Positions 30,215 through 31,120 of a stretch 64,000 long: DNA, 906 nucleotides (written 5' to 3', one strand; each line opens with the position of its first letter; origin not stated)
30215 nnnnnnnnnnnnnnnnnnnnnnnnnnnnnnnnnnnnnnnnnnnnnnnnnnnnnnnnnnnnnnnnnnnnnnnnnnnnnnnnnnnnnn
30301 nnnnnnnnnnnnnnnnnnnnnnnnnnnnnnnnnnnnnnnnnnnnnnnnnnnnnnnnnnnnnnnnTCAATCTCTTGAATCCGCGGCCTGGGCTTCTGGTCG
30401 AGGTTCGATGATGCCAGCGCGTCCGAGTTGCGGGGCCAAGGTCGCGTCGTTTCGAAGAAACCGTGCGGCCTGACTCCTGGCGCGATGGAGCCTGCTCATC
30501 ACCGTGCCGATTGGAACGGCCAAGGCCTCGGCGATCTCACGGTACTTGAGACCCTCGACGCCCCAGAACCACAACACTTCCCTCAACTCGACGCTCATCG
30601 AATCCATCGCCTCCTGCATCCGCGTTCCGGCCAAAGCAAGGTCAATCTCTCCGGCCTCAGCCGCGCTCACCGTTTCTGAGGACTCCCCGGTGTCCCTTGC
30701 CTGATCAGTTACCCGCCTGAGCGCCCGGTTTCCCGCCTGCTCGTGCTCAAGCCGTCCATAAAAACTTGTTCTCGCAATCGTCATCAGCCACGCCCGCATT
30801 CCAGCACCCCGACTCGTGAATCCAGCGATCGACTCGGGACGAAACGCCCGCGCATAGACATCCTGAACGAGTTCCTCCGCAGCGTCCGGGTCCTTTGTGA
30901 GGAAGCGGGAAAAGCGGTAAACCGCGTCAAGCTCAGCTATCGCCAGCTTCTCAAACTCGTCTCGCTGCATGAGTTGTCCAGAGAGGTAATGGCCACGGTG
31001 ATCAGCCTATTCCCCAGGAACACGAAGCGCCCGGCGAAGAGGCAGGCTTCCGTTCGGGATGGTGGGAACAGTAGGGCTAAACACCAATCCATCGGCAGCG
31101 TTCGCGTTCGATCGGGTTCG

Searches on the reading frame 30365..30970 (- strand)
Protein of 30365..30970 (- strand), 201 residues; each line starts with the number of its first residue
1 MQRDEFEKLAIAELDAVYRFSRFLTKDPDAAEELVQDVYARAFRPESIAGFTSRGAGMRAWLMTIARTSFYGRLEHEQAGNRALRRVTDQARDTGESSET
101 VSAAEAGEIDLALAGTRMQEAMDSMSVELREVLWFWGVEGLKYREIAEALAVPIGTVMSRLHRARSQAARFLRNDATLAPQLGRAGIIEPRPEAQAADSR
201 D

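Call 18: search_protein_families(library=pfam, proteins=[window:30365-30970:-], max_evalue=0.01)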
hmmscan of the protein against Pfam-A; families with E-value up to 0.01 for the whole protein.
window:30365-30970:- (201 aa): 4 families
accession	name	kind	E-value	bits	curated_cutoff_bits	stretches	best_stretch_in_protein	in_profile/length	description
PF08281.18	Sigma70_r4_2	-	1.6e-12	47.3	25.7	1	118-166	4-52/54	Sigma-70, region 4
PF04542.20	Sigma70_r2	-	6.8e-08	32.6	24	1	13-75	5-66/71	Sigma-70 region 2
PF04545.22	Sigma70_r4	-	2.1e-05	24.4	24.1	1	123-165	3-45/50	Sigma-70, region 4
PF22029.2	PhyR_sigma2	-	0.0098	16.3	27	0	14-65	5-53/55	Sigma2 domain of PhyR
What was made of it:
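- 30365..30970 (-): ECF sigma factor of 201 aa, the proposed reader of the motif. Pfam Sigma70_r2 and r4_2 (call 18).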

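Call 23: find_homologous_proteins(query=window:30365-30970:-, max_evalue=1e-10)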
Query window:30365-30970:- (201 aa): 1776 proteins with E <= 1e-10 among 3241 candidates; the best 120 are listed.
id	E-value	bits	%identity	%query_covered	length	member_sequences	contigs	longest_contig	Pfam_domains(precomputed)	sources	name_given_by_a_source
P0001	1.2e-122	424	100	100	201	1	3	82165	PF04545.23,PF04542.21,PF08281.19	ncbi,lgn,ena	ncbi:MAG: sigma-70 family RNA polymerase sigma factor [Planctomycetota bacterium]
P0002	1.0e-110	385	91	100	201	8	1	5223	PF04545.23,PF04542.21,PF08281.19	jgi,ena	-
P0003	6.6e-108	376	90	100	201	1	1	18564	PF04542.21,PF08281.19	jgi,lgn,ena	-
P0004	2.0e-106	372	89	100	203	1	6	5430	PF04542.21,PF08281.19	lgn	-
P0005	3.8e-106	371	88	100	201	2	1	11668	PF04545.23,PF04542.21,PF08281.19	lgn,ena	-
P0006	5.0e-106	370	90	100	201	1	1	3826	PF04542.21,PF08281.19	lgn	-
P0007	1.9e-105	368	88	100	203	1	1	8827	PF04545.23,PF04542.21,PF08281.19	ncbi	-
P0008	8.3e-103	360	86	99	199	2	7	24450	PF04545.23,PF04542.21,PF08281.19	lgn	-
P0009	4.8e-102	357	85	99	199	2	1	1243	PF04542.21,PF08281.19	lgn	-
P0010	1.0e-101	356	84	100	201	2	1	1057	PF04542.21,PF08281.19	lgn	-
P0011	1.3e-101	356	85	99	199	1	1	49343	PF04542.21,PF08281.19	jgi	jgi:RNA polymerase sigma-70 factor (ECF subfamily)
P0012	1.4e-101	356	84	99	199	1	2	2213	PF04545.23,PF04542.21,PF08281.19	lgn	-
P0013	3.3e-101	354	84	100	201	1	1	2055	PF04545.23,PF04542.21,PF08281.19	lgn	-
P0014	3.3e-100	351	83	99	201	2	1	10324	PF04545.23,PF04542.21,PF08281.19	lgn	-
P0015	4.2e-100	351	83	100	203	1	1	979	PF04545.23,PF04542.21,PF08281.19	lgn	-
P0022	9.7e-95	333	78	100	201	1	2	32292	PF04545.23,PF04542.21,PF08281.19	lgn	-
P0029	9.2e-89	314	74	100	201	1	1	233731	PF04545.23,PF04542.21,PF08281.19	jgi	jgi:RNA polymerase sigma factor (sigma-70 family)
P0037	2.0e-69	251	66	93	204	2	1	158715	PF04545.23,PF04542.21,PF08281.19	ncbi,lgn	-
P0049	1.2e-62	229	61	93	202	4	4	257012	PF04545.23,PF04542.21,PF08281.19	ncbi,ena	-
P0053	3.8e-62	227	56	100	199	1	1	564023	PF04545.23,PF04542.21,PF08281.19,PF22029.3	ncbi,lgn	-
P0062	5.5e-59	217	56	100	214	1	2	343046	PF04545.23,PF04542.21,PF08281.19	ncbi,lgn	-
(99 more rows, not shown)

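Call 25: find_related_loci(query=A1, collection=genome_contigs, flank=10000)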
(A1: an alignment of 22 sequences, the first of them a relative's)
Query A1 (201 aa) in genome_contigs; peptide patterns used: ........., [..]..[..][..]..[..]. (x = any residue, [..] = any of these).
600 stretches matched a pattern (row limit reached: there are more); 594 encode a relative of the query (tblastn E <= 1e-3); the best 80 are kept; 80 distinct loci.
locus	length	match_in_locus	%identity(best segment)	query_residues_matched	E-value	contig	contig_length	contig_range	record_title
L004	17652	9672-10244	46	1-187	8e-46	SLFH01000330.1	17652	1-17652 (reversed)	MAG: Phycisphaerales bacterium isolate CSSed162cmB_608R1 CSSed16-2cmB-7987, whole genome shotgun sequence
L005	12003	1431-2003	46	1-187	6e-46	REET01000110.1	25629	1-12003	MAG: Phycisphaerales bacterium isolate PLM2.Bin57 NODE_2048_length_25629_cov_7.11695, whole genome shotgun sequence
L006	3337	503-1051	44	1-183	1e-43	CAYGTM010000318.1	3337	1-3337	MAG TPA_asm: uncultured Phycisphaera sp. isolate ERP117304_co1_23 genome assembly, contig: NODE_22714_length_3337_cov_6.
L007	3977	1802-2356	42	1-190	1e-40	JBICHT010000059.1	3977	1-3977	MAG: Phycisphaerales bacterium JB050 k141_35666, whole genome shotgun sequence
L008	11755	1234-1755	39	1-177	1e-31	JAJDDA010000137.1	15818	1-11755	MAG: Phycisphaerales bacterium isolate OFTM206 OFTM206_136, whole genome shotgun sequence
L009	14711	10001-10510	38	1-172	8e-31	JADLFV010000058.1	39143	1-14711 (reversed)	MAG: Phycisphaeraceae bacterium isolate SJ399 c_000000527389, whole genome shotgun sequence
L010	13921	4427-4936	38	1-172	2e-29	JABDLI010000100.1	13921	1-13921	MAG: Phycisphaerales bacterium isolate SS_bin_71 k127_729287, whole genome shotgun sequence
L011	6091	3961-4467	38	1-173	3e-29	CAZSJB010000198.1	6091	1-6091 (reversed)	MAG TPA_asm: uncultured Tepidisphaeraceae bacterium isolate SRP268622_co1_126 genome assembly, contig: NODE_32352_length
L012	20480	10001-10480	39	6-172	4e-29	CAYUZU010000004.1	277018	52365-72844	MAG TPA_asm: uncultured Planctomycetales bacterium isolate SRP141376_co4_172 genome assembly, contig: NODE_16_length_277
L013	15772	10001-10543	36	6-197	2e-28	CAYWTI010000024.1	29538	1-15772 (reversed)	MAG TPA_asm: uncultured Actinomycetes bacterium isolate binchicken_co279_40 genome assembly, contig: k141_2309407, whole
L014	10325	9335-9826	40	5-172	3e-27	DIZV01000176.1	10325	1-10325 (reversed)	MAG TPA_asm: Chloroflexi bacterium UBA6019 UBA6019_contig_2878, whole genome shotgun sequence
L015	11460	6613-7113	37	6-177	3e-26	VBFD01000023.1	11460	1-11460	MAG: Chloroflexi bacterium isolate CF_43 14_0929_12_40cm_scaffold_3252, whole genome shotgun sequence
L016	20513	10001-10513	34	6-176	4e-26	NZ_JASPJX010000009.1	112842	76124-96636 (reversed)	Corynebacterium sp. MSK008 NODE_9_length_112842_cov_48.702771, whole genome shotgun sequence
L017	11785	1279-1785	37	3-176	8e-26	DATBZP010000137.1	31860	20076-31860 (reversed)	MAG TPA_asm: Candidatus Dormiibacterota bacterium isolate SMAG_U7622 k141_90863, whole genome shotgun sequence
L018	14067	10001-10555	37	3-193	8e-26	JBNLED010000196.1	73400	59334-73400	MAG: Polyangia bacterium isolate C1C2.bin.34.orig k141_2317358, whole genome shotgun sequence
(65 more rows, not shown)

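Call 27: search_solved_structures(query=window:30365-30970:-, max_evalue=0.00001)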
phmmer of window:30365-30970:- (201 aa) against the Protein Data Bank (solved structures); distinct sequences matched with E-value up to 0.00001: 12.
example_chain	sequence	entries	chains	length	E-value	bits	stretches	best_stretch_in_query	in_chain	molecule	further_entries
5zx2_F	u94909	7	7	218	2.3e-21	79.6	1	5-173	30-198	ECF RNA polymerase sigma factor SigH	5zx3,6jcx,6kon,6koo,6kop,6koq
6jcy_F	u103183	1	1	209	6.9e-17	65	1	5-173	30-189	ECF RNA polymerase sigma factor SigH,ECF RNA polymerase sigma factor SigE,ECF RNA polymera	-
5uxx_A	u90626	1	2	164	1.5e-13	54.2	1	6-175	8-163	RNA polymerase sigma factor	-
9m9d_F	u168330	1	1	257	1.8e-10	44.1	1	7-171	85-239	ECF RNA polymerase sigma factor SigE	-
9m9e_F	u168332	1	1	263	1.8e-10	44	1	7-171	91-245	ECF RNA polymerase sigma factor SigE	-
9m98_F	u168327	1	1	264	1.9e-10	44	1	7-171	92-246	ECF RNA polymerase sigma factor SigE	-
6dv9_F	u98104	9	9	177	3e-10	43.3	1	16-165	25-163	ECF RNA polymerase sigma factor SigL | RNA polymerase sigma factor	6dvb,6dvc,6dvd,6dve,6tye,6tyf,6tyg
5fgm_A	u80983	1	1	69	1.2e-09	41.4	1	116-173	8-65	ECF RNA polymerase sigma factor SigR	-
4nqw_A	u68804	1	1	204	1.7e-08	37.6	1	17-170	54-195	ECF RNA polymerase sigma factor SigK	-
6in7_B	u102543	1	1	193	2.9e-06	30.4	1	23-169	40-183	RNA polymerase sigma-H factor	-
8z6g_B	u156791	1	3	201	3.1e-06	30.3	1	23-170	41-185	RNA polymerase sigma factor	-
1h3l_A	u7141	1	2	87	5.9e-06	29.4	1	5-74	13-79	RNA POLYMERASE SIGMA FACTOR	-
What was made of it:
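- On SigH/SigR (ECF12) sigma/anti-sigma module: SigH is nevertheless the closest solved structure (call 27).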

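Call 28: find_encoding_contigs(protein=P0011, flank=10000, max_places=1)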
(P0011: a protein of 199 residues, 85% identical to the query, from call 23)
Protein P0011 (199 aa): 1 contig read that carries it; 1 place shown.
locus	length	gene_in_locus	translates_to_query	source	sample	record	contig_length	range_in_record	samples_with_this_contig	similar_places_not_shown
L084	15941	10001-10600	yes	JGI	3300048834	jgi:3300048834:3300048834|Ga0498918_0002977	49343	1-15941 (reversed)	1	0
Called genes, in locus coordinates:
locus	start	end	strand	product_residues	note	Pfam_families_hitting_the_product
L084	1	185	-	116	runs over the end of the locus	-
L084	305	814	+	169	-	-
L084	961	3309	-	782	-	PF09250:Prim-Pol (weak), PF13148:DUF3987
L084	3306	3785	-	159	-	-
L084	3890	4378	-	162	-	PF04542:Sigma70_r2 (faint)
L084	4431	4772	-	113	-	-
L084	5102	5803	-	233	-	-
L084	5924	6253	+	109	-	-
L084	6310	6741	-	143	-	-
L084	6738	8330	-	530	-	PF00239:Resolvase, PF07508:Recombinase, PF13408:Zn_ribbon_recom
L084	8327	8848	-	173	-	PF11149:DUF2924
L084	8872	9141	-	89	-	-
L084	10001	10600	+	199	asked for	PF04542:Sigma70_r2, PF08281:Sigma70_r4_2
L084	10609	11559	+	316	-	-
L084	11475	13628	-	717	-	PF00535:Glycos_transf_2, PF12804:NTP_transf_3 (faint), PF09837:DUF2064, PF00535:Glycos_transf_2, PF13641:Glyco_tranf_2_3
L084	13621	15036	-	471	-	PF26314:MptA_B_family, PF09594:GT87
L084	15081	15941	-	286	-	?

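Call 29: find_encoding_contigs(protein=P0029, flank=10000, max_places=1)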
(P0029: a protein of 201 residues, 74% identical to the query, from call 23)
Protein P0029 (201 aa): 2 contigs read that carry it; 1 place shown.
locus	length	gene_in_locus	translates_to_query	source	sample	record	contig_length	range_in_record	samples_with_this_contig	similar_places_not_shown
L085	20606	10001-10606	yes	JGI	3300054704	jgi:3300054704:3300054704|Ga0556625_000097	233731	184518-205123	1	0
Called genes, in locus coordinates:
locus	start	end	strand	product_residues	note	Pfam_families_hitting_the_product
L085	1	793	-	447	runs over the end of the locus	PF01595:CNNM, PF00571:CBS, PF03471:CorC_HlyC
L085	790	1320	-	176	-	PF02130:YbeY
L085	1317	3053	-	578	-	PF07719:TPR_2 (faint), PF13428:TPR_14 (faint), PF14559:TPR_19 (faint), PF23914:TPR_CcmH_CycH (faint), PF13431:TPR_17 (faint), PF13844:Glyco_transf_41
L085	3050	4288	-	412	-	PF02670:DXP_reductoisom, PF08436:DXP_redisom_C, PF13288:DXPR_C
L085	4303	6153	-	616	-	PF00331:Glyco_hydro_10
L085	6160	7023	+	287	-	PF00156:Pribosyltran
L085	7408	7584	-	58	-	-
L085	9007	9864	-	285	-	-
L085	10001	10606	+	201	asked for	PF04542:Sigma70_r2, PF08281:Sigma70_r4_2, PF04545:Sigma70_r4 (weak)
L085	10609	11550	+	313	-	-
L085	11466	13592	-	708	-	PF00535:Glycos_transf_2, PF09837:DUF2064, PF00535:Glycos_transf_2, PF13641:Glyco_tranf_2_3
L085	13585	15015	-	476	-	PF26314:MptA_B_family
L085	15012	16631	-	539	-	PF01262:AlaDh_PNT_C (faint), PF01134:GIDA (weak), PF02737:3HCDH_N (faint), PF03486:HI0933_like (faint), PF07992:Pyr_redox_2, PF12831:FAD_oxidored (faint), PF00070:Pyr_redox, PF02852:Pyr_redox_dim, +1 more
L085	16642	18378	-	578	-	PF09335:VTT_dom, PF04784:DUF547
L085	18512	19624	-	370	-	PF04055:Radical_SAM, PF12345:DUF3641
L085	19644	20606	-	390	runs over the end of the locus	PF01384:PHO4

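Call 30: find_encoding_contigs(protein=P0037, flank=10000, max_places=1)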
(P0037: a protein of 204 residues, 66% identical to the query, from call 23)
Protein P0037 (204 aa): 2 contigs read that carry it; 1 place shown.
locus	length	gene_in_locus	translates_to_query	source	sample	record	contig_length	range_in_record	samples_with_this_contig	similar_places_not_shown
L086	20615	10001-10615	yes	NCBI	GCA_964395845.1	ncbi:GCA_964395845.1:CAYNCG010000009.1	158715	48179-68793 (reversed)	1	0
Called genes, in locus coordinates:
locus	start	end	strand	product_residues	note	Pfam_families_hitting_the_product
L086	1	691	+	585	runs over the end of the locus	PF24251:DUF7453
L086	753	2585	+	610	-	PF01073:3Beta_HSD (weak), PF01370:Epimerase, PF13460:NAD_binding_10, PF16363:GDP_Man_Dehyd (weak), PF08338:DUF1731, PF08282:Hydrolase_3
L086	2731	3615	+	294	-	PF01063:Aminotran_4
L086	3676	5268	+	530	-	-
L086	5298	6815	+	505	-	PF04893:Yip1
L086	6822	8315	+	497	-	-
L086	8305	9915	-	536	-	PF01554:MatE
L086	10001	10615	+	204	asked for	PF04542:Sigma70_r2, PF08281:Sigma70_r4_2, PF04545:Sigma70_r4 (weak)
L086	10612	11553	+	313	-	-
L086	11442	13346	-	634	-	PF01364:Peptidase_C25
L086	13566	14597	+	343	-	PF00351:Biopterin_H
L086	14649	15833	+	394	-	PF13468:Glyoxalase_3 (faint), PF14696:Glyoxalase_5, PF00903:Glyoxalase, PF13669:Glyoxalase_4 (weak)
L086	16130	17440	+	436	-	PF20510:HgmA_N (faint), PF04209:HgmA_C (weak)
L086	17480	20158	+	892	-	PF10101:DUF2339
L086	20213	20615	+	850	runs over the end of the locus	PF00270:DEAD, PF00271:Helicase_C, PF19306:WHD_Lhr, PF08494:DEAD_assoc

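Call 31: find_encoding_contigs(protein=P0053, flank=10000, max_places=1)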
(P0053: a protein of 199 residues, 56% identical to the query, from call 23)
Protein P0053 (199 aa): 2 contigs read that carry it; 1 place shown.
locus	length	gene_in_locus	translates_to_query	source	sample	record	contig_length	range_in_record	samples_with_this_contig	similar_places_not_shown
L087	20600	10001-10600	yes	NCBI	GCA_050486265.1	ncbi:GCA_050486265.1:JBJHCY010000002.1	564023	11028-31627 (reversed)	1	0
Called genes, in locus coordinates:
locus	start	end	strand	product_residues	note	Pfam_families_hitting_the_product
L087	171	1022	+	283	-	PF00318:Ribosomal_S2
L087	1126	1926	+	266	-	PF25025:EF-Ts_N (faint), PF00889:EF_TS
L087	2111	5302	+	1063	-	PF00069:Pkinase, PF07714:PK_Tyr_Ser-Thr, PF13424:TPR_12, PF13424:TPR_12, PF13424:TPR_12, PF17874:TPR_MalT, PF13424:TPR_12, PF13424:TPR_12, +6 more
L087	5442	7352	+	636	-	PF00089:Trypsin, PF13365:Trypsin_2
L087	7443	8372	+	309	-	PF12146:Hydrolase_4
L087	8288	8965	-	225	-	PF07593:UnbV_ASPIC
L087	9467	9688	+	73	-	-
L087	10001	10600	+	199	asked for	PF04542:Sigma70_r2, PF22029:PhyR_sigma2 (faint), PF04545:Sigma70_r4, PF08281:Sigma70_r4_2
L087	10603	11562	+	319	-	-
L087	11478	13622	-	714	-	PF00535:Glycos_transf_2, PF12804:NTP_transf_3 (faint), PF13641:Glyco_tranf_2_3 (faint), PF01983:CofC, PF09837:DUF2064, PF00535:Glycos_transf_2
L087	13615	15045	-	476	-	PF26314:MptA_B_family, PF09594:GT87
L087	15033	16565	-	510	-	PF01134:GIDA (faint), PF01262:AlaDh_PNT_C (faint), PF01266:DAO (faint), PF03486:HI0933_like (faint), PF07992:Pyr_redox_2, PF13450:NAD_binding_8 (faint), PF00070:Pyr_redox, PF02852:Pyr_redox_dim, +1 more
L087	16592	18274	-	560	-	PF09335:VTT_dom, PF04784:DUF547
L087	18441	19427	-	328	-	PF04055:Radical_SAM, PF12345:DUF3641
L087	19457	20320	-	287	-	PF00005:ABC_tran, PF02463:SMC_N (faint), PF13304:AAA_21 (faint)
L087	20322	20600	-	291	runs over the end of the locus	PF00528:BPD_transp_1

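Call 33: find_encoding_contigs(protein=P0022, flank=10000, max_places=1)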
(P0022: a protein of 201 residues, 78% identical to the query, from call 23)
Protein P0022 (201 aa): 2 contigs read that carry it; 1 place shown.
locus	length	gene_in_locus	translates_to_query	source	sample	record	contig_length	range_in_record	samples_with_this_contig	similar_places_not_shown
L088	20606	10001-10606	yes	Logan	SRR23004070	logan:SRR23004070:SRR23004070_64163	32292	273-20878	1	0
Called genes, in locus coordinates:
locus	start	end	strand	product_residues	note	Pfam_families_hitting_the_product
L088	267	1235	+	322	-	PF01048:PNP_UDP_1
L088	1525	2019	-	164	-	-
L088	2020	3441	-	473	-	PF13175:AAA_15, PF13304:AAA_21, PF13175:AAA_15, PF12476:DUF3696 (faint)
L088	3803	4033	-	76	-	PF01797:Y1_Tnp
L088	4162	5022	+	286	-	PF04116:FA_hydroxylase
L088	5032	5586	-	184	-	PF02627:CMD (weak)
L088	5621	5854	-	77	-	-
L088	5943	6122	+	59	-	-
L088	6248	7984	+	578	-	PF11376:DUF3179, PF00578:AhpC-TSA, PF08534:Redoxin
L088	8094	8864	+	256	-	PF00089:Trypsin (faint), PF13365:Trypsin_2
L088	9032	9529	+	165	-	PF00085:Thioredoxin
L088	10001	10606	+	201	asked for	PF04542:Sigma70_r2, PF08281:Sigma70_r4_2, PF04545:Sigma70_r4 (weak)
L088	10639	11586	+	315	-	-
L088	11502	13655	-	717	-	PF00535:Glycos_transf_2, PF09837:DUF2064, PF00535:Glycos_transf_2, PF13641:Glyco_tranf_2_3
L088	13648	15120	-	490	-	PF26314:MptA_B_family, PF09594:GT87 (weak)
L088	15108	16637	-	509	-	PF01134:GIDA (weak), PF01266:DAO (faint), PF03486:HI0933_like (faint), PF07992:Pyr_redox_2, PF13450:NAD_binding_8 (faint), PF00070:Pyr_redox, PF02852:Pyr_redox_dim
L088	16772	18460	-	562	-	PF09335:VTT_dom, PF04784:DUF547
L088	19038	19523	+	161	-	-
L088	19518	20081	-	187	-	-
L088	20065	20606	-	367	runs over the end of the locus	-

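Call 34: find_encoding_contigs(protein=P0049, flank=10000, max_places=1)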
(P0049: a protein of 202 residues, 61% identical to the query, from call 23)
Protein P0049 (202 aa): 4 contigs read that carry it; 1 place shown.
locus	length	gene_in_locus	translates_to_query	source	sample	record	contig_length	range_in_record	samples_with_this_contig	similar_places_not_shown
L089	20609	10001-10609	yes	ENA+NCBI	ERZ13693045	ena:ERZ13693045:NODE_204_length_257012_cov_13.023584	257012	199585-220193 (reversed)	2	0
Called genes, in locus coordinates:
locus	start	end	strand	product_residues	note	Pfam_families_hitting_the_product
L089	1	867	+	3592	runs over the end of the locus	PF03958:Secretin_N, PF23248:KH_PARP14_2 (faint), PF03958:Secretin_N, PF00263:Secretin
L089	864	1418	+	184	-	-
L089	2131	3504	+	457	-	PF11949:DUF3466 (weak)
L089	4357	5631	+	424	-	PF01743:PolyA_pol, PF12627:PolyA_pol_RNAbd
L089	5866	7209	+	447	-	PF25145:NfeD1b_N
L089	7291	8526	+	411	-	PF25145:NfeD1b_N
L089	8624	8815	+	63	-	-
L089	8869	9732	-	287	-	PF07228:SpoIIE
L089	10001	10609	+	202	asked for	PF04542:Sigma70_r2, PF08281:Sigma70_r4_2, PF04545:Sigma70_r4 (faint)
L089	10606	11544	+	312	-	-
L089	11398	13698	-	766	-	PF00535:Glycos_transf_2, PF10111:Glyco_tranf_2_2 (faint), PF12804:NTP_transf_3 (faint), PF13641:Glyco_tranf_2_3 (faint), PF09837:DUF2064, PF00535:Glycos_transf_2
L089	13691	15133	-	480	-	PF26314:MptA_B_family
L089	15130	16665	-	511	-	PF01134:GIDA (weak), PF01266:DAO (faint), PF03486:HI0933_like (faint), PF07992:Pyr_redox_2, PF00070:Pyr_redox, PF02852:Pyr_redox_dim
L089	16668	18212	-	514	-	PF09335:VTT_dom, PF04784:DUF547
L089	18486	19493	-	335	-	PF04055:Radical_SAM, PF12345:DUF3641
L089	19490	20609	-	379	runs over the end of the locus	PF01384:PHO4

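Call 35: find_encoding_contigs(protein=P0062, flank=10000, max_places=1)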
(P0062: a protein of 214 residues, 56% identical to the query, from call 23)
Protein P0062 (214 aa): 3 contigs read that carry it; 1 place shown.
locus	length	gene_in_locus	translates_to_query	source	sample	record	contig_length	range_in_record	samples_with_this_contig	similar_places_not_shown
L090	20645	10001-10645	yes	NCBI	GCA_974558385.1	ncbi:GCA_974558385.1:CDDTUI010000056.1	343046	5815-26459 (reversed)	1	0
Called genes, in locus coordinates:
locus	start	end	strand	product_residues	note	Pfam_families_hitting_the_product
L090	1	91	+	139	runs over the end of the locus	PF02537:CRCB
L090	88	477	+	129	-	PF02641:DUF190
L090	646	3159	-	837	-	PF03190:Thioredox_DsbH, PF13098:Thioredoxin_2 (weak), PF13899:Thioredoxin_7, PF07221:GlcNAc_2-epim (faint), PF11412:DsbD_N (weak)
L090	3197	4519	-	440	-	PF01841:Transglut_core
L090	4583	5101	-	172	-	PF00085:Thioredoxin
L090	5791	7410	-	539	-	-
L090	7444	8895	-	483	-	PF13249:SQHop_cyclase_N (faint), PF13243:SQHop_cyclase_C (faint), PF02311:AraC_binding, PF07883:Cupin_2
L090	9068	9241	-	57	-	-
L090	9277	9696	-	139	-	-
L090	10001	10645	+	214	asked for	PF04542:Sigma70_r2 (weak), PF04545:Sigma70_r4 (weak), PF08281:Sigma70_r4_2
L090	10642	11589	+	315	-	-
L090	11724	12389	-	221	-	-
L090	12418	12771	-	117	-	-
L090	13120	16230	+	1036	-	PF04851:ResIII, PF00176:SNF2-rel_dom, PF00271:Helicase_C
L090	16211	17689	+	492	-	-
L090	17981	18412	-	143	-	-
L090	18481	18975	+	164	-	PF18967:PycTM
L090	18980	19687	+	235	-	-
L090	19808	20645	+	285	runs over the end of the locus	PF00583:Acetyltransf_1, PF13673:Acetyltransf_10, PF13508:Acetyltransf_7, PF08445:FR47 (weak)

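Call 48: search_protein_families(library=ncbifam, proteins=[window:30365-30970:-], max_evalue=0.001)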
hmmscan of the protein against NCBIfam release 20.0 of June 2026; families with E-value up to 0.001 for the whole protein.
window:30365-30970:- (201 aa): 68 families (the best 25 are shown)
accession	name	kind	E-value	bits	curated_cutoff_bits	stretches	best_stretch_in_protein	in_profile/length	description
NF009185.0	PRK12533.1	equivalog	7.9e-32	110.7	248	1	3-178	28-199/231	RNA polymerase sigma factor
TIGR02947.1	SigH_actino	hypoth_equivalog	2.5e-26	92.6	251.55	1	3-174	10-181/193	RNA polymerase sigma-70 factor, TIGR02947 family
NF009164.0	PRK12511.1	equivalog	4.2e-25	88.3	185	1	10-172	10-159/182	RNA polymerase sigma factor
NF009198.0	PRK12546.1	equivalog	6.5e-22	78.1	270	1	11-173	14-162/188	RNA polymerase sigma factor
NF007227.0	PRK09645.1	subfamily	1.8e-19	70.3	202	1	15-165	24-163/177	sigma-70 family RNA polymerase sigma factor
NF008888.0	PRK11922.1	equivalog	3e-18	66.3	204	1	5-168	31-192/231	RNA polymerase sigma factor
NF009199.0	PRK12547.1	subfamily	2.1e-17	63.2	219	1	5-173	7-161/184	RNA polymerase sigma factor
NF007229.0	PRK09647.1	equivalog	2.4e-17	63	265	1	8-176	48-206/220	RNA polymerase sigma factor SigE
NF009170.0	PRK12517.1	subfamily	2.4e-17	63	197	1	3-175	22-179/188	RNA polymerase sigma factor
TIGR02937.1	sigma70-ECF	superfamily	1.3e-16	60.7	42.9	1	5-168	2-161/165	sigma-70 family RNA polymerase sigma factor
NF058625.1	sigma_PG0214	equivalog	1.8e-16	60.3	130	1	1-169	1-158/170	GFO_1088 family ECF-type sigma factor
TIGR02985.1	Sig70_bacteroi1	subfamily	3.9e-16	59.7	126.4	1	5-167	2-157/162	RNA polymerase sigma-70 factor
NF009166.1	PRK12513.1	equivalog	7.9e-16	58.3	206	1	5-170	23-184/193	RNA polymerase sigma factor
NF009172.0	PRK12519.1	subfamily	1.1e-14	54.5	222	1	17-174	42-191/194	RNA polymerase sigma factor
NF009169.0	PRK12516.1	equivalog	1.7e-14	53.7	321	1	4-172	10-164/188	RNA polymerase sigma factor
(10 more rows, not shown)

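Call 61: search_solved_structures(query=window:30365-30970:-, max_evalue=1e-15, show_alignments=1)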
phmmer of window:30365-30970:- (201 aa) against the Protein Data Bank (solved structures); distinct sequences matched with E-value up to 1e-15: 2.
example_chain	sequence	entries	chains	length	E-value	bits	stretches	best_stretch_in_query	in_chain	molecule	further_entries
5zx2_F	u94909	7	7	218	2.3e-21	79.6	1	5-173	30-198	ECF RNA polymerase sigma factor SigH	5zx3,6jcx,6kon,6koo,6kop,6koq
6jcy_F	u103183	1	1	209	6.9e-17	65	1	5-173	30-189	ECF RNA polymerase sigma factor SigH,ECF RNA polymerase sigma factor SigE,ECF RNA polymera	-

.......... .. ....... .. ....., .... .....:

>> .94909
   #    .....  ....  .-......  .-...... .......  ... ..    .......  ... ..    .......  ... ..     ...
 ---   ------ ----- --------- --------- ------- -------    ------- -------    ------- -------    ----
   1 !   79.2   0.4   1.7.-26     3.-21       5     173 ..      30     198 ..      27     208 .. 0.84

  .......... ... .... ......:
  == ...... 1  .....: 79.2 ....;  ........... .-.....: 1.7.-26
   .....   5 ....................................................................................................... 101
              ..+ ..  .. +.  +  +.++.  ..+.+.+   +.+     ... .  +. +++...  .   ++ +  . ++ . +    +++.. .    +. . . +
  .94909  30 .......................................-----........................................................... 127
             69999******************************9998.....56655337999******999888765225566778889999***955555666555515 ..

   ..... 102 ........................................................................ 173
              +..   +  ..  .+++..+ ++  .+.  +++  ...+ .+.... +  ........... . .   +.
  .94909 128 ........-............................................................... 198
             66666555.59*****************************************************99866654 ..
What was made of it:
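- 30365..30970 (-): The closest solved structure is M. tuberculosis SigH, E 2e-21, and the -35 recognition stretch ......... is identical (calls 27, 61).
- The sigma keeps the SigH residues that read GGAAYA (call 61).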
